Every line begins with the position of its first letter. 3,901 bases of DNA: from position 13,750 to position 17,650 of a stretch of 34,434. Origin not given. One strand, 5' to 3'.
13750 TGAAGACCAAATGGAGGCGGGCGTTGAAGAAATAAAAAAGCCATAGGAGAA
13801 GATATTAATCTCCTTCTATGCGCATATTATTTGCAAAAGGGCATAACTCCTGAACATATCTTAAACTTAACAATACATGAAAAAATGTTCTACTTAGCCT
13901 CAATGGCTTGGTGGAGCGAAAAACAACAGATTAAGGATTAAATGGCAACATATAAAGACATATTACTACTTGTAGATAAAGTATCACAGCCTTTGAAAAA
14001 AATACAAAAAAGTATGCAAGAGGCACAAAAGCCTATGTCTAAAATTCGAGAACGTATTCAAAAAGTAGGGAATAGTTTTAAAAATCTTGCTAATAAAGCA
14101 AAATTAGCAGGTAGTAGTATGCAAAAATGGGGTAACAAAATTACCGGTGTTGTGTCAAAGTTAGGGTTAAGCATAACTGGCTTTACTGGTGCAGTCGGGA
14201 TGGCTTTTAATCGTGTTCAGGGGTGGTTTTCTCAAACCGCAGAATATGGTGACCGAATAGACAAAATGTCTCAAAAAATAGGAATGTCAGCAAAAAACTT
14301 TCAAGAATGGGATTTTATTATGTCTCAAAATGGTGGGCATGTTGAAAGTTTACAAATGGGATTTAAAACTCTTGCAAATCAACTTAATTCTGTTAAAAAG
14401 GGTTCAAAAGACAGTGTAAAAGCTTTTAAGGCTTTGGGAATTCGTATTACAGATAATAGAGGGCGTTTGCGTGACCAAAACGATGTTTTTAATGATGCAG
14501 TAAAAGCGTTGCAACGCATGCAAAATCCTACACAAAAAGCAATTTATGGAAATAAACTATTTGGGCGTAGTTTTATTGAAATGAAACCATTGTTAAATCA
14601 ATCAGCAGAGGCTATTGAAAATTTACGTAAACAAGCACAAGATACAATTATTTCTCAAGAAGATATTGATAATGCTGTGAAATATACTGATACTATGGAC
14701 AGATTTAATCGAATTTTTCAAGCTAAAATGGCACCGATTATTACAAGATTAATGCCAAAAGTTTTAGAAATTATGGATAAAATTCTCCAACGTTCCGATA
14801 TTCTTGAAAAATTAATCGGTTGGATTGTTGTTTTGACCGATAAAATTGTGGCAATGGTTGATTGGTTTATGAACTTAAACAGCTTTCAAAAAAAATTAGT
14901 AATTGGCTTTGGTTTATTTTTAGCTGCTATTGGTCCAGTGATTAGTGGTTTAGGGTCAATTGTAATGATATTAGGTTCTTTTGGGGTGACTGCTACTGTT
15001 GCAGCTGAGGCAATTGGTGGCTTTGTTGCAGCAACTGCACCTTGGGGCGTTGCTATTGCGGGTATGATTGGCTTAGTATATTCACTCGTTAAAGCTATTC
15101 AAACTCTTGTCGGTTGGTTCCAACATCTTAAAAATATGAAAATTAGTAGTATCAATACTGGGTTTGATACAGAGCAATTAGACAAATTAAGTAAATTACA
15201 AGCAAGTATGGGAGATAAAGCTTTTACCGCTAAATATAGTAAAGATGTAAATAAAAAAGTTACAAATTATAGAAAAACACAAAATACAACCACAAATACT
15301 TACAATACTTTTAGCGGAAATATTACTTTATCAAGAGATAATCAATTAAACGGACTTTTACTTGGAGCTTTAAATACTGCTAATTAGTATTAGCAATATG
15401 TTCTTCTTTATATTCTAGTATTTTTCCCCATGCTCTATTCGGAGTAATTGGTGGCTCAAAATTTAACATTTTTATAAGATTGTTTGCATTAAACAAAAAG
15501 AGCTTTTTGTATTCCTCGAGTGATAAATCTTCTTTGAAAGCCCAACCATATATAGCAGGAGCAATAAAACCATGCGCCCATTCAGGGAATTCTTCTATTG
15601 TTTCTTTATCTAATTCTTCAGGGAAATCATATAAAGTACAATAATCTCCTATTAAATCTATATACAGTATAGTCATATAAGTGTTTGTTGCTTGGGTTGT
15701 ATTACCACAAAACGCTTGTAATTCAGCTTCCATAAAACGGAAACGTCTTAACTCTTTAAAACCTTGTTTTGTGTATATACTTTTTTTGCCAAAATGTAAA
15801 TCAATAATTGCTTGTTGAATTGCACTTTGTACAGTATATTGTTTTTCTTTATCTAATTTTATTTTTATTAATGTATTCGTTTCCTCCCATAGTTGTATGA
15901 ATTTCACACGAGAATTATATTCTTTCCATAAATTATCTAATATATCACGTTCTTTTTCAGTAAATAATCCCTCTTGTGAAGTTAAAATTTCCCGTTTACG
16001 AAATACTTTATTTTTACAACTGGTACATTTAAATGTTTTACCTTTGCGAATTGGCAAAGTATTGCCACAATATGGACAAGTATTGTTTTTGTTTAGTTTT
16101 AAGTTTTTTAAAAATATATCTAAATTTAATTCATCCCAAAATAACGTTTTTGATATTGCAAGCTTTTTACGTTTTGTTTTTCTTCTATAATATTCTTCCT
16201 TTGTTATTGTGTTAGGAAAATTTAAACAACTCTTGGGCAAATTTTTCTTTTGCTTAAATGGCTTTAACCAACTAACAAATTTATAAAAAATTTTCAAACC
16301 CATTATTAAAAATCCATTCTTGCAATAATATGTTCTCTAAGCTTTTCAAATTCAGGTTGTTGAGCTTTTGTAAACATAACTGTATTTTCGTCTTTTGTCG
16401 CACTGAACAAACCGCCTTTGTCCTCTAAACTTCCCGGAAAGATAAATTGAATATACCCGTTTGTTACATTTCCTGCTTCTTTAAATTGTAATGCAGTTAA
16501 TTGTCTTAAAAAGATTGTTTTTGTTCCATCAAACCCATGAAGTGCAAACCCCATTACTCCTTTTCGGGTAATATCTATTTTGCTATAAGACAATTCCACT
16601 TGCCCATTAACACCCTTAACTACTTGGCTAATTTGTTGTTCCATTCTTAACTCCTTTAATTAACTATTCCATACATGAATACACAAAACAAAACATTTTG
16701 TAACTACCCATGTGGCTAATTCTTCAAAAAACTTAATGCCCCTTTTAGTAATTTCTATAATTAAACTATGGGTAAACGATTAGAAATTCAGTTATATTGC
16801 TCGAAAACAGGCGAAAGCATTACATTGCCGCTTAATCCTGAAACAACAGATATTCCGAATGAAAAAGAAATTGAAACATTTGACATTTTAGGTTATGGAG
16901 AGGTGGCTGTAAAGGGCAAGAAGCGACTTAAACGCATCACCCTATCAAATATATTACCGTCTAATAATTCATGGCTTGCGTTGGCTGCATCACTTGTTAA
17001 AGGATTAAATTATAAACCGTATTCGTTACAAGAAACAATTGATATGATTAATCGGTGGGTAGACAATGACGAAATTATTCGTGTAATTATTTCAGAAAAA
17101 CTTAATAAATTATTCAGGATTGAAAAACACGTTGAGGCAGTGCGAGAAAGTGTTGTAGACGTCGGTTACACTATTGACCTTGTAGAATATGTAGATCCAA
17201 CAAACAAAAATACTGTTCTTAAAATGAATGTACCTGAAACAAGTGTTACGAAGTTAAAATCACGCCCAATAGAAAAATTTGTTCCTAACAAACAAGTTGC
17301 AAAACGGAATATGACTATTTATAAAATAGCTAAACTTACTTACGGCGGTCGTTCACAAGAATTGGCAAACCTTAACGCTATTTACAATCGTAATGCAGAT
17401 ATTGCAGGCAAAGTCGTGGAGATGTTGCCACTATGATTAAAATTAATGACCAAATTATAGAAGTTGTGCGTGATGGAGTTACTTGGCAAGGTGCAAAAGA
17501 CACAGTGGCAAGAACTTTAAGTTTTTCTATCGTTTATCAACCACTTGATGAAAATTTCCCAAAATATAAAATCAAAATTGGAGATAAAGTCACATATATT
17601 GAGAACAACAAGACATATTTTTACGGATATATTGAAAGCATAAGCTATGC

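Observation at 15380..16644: Reverse-strand two-gene cassette inserted inside the tail module between tape measure and baseplate genes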

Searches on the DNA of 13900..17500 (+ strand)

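Call 7: search_dna_similar(query=window:13900-17500:+, collection=phages, mode=distant, max_rows=20)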
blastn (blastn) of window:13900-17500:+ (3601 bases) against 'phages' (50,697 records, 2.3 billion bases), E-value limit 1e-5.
Records with a match: 1; places in all: 1; records where one place covers at least 80% of the query: 0.
Best place of each record, by identity: 60-80% 1.
By first word of the organism name: Dulem 1.
By host as written in the record: Eulemur flavifrons 1.
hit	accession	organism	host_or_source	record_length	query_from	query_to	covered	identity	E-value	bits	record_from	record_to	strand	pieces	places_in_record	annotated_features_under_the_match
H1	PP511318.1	Dulem virus 31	Eulemur flavifrons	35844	1264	3601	27%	76.4%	8e-180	722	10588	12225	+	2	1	tail assembly protein | hypothetical protein | tail tape measure protein | tail protein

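Call 9: get_annotated_region(hit=H1, flank=6000)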
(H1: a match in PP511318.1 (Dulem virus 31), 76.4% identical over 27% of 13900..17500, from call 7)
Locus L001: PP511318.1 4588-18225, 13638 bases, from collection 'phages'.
description: Dulem virus 31 isolate Duke_17_45, complete genome.
organism: Dulem virus 31 (NCBI taxid 3145749)
taxonomy: Viruses; Monodnaviria; Sangervirae; Phixviricota; Malgrandaviricetes; Petitvirales; Microviridae; Microvirus
host: Eulemur flavifrons; source: feces; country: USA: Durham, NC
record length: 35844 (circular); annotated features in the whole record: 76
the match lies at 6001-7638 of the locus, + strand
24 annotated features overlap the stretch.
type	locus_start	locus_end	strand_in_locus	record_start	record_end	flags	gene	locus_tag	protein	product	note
CDS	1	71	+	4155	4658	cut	-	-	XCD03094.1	hypothetical protein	-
CDS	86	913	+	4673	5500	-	-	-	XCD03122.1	major capsid protein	-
CDS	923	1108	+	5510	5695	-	-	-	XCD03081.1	hypothetical protein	-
CDS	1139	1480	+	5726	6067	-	-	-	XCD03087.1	hypothetical protein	-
CDS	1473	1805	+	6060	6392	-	-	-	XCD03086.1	hypothetical protein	-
CDS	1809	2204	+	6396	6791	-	-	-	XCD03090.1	hypothetical protein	-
CDS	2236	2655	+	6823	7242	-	-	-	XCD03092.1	hypothetical protein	-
CDS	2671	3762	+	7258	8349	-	-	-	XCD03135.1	tail sheath protein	-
CDS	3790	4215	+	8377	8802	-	-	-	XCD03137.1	tail tube protein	-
CDS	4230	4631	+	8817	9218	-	-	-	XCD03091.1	hypothetical protein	-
CDS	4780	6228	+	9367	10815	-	-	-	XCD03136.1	tail tape measure protein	-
CDS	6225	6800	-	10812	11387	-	-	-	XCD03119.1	hypothetical protein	-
CDS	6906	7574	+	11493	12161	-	-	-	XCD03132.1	tail assembly protein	-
CDS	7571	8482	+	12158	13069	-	-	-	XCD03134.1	tail protein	-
CDS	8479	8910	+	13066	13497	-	-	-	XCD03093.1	hypothetical protein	-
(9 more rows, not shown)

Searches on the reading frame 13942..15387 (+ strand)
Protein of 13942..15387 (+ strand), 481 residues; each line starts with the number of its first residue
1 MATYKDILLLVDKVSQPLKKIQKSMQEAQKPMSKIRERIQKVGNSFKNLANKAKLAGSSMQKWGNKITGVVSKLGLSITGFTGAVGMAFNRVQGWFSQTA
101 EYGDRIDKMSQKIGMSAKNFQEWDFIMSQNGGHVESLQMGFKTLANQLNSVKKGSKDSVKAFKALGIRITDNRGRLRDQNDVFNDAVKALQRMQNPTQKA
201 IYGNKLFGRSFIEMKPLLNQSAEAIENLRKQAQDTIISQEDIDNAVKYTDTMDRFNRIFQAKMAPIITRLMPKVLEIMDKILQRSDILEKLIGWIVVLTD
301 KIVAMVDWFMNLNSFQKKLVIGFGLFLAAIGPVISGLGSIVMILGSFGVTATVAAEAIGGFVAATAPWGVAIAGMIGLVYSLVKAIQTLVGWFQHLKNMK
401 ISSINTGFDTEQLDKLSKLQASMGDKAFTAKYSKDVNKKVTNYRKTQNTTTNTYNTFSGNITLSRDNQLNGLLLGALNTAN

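Call 3: search_protein_families(library=pfam, proteins=[window:13942-15387:+], max_evalue=1)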
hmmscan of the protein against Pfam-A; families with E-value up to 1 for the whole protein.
window:13942-15387:+ (481 aa): 17 families
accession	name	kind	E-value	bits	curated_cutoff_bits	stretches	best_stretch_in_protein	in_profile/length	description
PF10145.14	PhageMin_Tail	-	3.7e-08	33.9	33.2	2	113-208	110-201/201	Phage-related minor tail protein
PF05335.18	DUF745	-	0.013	15.7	33.3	0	98-200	70-172/183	Protein of unknown function (DUF745)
PF06103.16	DUF948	-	0.014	16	37.2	1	9-73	12-76/89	Bacterial protein of unknown function (DUF948)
PF06160.17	EzrA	-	0.029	13.1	39.6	1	12-61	454-503/557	Septation ring formation regulator, EzrA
PF06009.19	Laminin_II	-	0.033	14.6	33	1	6-74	7-75/138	Laminin Domain II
PF04012.17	PspA_IM30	-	0.039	14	33.9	1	10-67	17-74/220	PspA/IM30 family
PF09325.15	Vps5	-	0.053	13.5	27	1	20-68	132-180/236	Vps5 C terminal like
PF03938.19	OmpH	-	0.071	13.7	32.4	1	135-258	22-137/141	Outer membrane protein (OmpH-like)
PF01519.22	DUF16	-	0.14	13.1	40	1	12-72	30-90/104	Protein of unknown function DUF16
PF07303.18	Occludin_ELL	-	0.18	13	31.2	1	3-53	23-73/101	Occludin homology domain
PF05064.18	Nsp1_C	-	0.32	11.3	24.1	0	108-140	31-63/114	Nsp1-like C-terminal region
PF00122.25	E1-E2_ATPase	-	0.42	10.5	28.1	0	18-46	94-122/181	E1-E2 ATPase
PF09969.14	DUF2203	-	0.6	11.2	24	0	6-68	10-70/122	Uncharacterized conserved protein (DUF2203)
PF06419.17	COG6_N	-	0.6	10.7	27.4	0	12-54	43-85/114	Conserved oligomeric complex COG6, N-terminal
PF05377.16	FlaC_arch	-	0.63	10.9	27.8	1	11-49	2-40/55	Flagella accessory protein C (FlaC)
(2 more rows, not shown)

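Call 4: search_protein_families(library=phrogs, proteins=[window:13942-15387:+], max_evalue=0.1)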
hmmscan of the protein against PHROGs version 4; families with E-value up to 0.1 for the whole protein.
window:13942-15387:+ (481 aa): 32 families (the best 25 are shown)
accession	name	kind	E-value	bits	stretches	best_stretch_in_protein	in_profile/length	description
phrog_2276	-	tail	1.7e-29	104.1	1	8-420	9-419/673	tail length tape measure protein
phrog_1533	-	tail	1.1e-28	100.4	2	146-471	416-746/1688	tail length tape measure protein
phrog_8462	-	tail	1.8e-27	97.4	1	99-399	72-342/672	tail length tape measure protein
phrog_13338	-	unknown function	5.5e-26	92.1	1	68-323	21-250/903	-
phrog_9570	-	tail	2.2e-25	90.6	1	13-363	16-355/689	tail length tape measure protein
phrog_8125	-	tail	2.3e-25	90.7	1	14-432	9-407/578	tail length tape measure protein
phrog_1272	-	tail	2e-15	56.6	2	110-462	393-728/1606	tail length tape measure protein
phrog_9388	-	unknown function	2.4e-15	57.3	1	92-278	45-231/615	-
phrog_58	-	tail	5.7e-15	55.8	1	13-395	217-669/1544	tail length tape measure protein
phrog_1293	-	tail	5.8e-15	55.2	1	143-358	356-552/1424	tail length tape measure protein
phrog_12506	-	tail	2.7e-14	54.2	1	65-201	30-159/218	tail length tape measure protein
phrog_9483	-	tail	3.5e-14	53.3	1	98-282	64-248/657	tail length tape measure protein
phrog_33680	-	unknown function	4.1e-14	52.6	1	19-232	241-449/726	-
phrog_2013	-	tail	3.5e-13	50.2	1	35-463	19-411/657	lytic tail protein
phrog_4704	-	tail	1.5e-11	44.7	2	101-346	351-561/625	tail length tape measure protein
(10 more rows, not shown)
